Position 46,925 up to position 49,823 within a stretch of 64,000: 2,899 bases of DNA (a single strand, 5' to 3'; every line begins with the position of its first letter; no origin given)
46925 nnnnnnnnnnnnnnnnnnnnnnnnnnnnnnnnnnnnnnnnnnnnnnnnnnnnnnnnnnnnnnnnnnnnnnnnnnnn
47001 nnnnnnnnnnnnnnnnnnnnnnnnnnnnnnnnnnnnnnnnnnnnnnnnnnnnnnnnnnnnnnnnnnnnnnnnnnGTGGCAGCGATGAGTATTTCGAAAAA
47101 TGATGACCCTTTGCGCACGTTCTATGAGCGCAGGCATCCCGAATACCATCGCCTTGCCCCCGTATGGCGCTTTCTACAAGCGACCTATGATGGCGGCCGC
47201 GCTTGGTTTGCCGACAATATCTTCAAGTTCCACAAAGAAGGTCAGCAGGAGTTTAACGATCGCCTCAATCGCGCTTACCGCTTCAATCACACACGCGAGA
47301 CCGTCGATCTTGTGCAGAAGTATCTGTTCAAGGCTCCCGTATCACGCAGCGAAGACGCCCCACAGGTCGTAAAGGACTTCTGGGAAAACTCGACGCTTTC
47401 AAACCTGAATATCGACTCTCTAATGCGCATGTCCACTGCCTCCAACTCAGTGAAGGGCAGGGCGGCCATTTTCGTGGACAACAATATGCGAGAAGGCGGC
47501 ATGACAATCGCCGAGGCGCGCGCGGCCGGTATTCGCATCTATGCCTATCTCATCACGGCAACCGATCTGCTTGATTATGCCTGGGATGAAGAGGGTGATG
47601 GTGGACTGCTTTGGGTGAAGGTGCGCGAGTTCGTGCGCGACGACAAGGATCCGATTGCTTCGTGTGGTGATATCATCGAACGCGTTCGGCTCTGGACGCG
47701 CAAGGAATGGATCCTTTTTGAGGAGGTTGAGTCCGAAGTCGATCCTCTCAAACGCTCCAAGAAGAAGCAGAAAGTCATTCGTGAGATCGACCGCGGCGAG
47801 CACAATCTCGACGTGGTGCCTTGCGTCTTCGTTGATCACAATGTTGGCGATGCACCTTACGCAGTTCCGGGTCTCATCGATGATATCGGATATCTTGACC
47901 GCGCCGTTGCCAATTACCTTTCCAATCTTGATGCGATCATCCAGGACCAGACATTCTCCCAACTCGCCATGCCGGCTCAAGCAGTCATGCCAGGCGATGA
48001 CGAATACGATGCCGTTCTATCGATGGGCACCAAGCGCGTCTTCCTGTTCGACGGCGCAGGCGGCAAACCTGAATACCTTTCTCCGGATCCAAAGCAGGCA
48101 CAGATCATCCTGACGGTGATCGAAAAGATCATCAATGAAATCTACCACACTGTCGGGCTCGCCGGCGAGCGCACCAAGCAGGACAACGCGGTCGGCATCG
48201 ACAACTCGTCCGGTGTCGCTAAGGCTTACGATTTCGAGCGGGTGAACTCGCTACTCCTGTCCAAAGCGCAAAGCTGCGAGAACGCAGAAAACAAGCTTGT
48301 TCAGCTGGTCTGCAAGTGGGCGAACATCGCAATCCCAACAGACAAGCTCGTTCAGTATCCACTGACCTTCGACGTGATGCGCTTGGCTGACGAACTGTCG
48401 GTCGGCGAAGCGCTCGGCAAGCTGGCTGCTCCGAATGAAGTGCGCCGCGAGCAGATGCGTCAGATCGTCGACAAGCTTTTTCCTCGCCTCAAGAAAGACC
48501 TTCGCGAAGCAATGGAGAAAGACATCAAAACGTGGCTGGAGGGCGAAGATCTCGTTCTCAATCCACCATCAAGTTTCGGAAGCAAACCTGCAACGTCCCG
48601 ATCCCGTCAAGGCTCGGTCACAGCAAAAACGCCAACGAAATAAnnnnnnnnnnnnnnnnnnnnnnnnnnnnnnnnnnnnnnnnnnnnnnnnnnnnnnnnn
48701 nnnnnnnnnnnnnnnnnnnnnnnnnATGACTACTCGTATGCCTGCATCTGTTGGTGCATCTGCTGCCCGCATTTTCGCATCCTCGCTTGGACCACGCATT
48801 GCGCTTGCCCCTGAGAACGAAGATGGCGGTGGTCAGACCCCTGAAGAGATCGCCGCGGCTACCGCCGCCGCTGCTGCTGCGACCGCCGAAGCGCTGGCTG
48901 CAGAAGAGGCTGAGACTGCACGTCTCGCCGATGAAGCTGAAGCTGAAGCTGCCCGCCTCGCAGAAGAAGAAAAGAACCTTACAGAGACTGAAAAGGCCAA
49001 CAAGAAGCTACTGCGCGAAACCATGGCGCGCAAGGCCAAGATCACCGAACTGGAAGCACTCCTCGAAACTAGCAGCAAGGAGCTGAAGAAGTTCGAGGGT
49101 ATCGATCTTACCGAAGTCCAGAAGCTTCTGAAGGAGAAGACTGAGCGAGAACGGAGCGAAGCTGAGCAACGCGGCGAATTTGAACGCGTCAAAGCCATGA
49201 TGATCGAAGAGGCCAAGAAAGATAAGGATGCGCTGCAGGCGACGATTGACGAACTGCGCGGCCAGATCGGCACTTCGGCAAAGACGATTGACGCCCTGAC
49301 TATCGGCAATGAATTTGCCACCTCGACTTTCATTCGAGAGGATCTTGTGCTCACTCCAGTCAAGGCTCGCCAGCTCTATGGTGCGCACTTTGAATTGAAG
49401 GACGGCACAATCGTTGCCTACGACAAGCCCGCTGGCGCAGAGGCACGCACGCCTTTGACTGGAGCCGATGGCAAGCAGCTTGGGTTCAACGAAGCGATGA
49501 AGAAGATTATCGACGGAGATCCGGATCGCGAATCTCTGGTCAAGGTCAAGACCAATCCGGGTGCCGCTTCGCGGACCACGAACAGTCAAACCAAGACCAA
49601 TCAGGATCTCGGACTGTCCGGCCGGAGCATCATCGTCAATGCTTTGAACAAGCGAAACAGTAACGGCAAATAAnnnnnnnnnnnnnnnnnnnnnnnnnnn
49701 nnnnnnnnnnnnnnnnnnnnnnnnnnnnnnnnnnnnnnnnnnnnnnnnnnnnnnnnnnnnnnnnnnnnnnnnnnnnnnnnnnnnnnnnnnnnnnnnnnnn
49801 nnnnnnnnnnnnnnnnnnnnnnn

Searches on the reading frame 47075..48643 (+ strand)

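Call 12: search_protein_families(library=phrogs, proteins=[window:47075-48643:+], max_evalue=0.001)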
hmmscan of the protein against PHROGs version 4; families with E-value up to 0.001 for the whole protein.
window:47075-48643:+ (522 aa): 3 families
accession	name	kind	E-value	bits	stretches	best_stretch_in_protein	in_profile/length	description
phrog_145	-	head and packaging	3.3e-102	343.8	1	15-494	8-476/493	portal protein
phrog_20858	-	unknown function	2e-79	267.4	1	299-488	1-193/250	-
phrog_12458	-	unknown function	1.8e-75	254.7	1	4-251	17-259/265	-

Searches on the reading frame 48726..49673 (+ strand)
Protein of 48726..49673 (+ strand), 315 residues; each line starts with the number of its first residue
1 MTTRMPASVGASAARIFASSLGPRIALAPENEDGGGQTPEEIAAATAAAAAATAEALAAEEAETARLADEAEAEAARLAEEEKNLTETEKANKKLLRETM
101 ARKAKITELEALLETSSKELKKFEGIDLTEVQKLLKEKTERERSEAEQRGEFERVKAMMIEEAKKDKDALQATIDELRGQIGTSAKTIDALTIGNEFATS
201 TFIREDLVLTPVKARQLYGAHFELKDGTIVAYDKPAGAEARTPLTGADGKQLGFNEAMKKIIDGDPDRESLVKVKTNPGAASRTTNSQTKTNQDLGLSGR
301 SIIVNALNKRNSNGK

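Call 12: search_protein_families(library=phrogs, proteins=[window:48726-49673:+], max_evalue=0.001)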
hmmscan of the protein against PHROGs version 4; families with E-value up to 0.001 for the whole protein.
window:48726-49673:+ (315 aa): 3 families
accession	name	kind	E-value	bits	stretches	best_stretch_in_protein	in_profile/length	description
phrog_7402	-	unknown function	1.3e-21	78.3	1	191-295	1-105/123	-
phrog_206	-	head and packaging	6.1e-19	69.8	1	43-289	7-227/263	head scaffolding protein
phrog_784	-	unknown function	2.3e-15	57.9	1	114-292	57-226/250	-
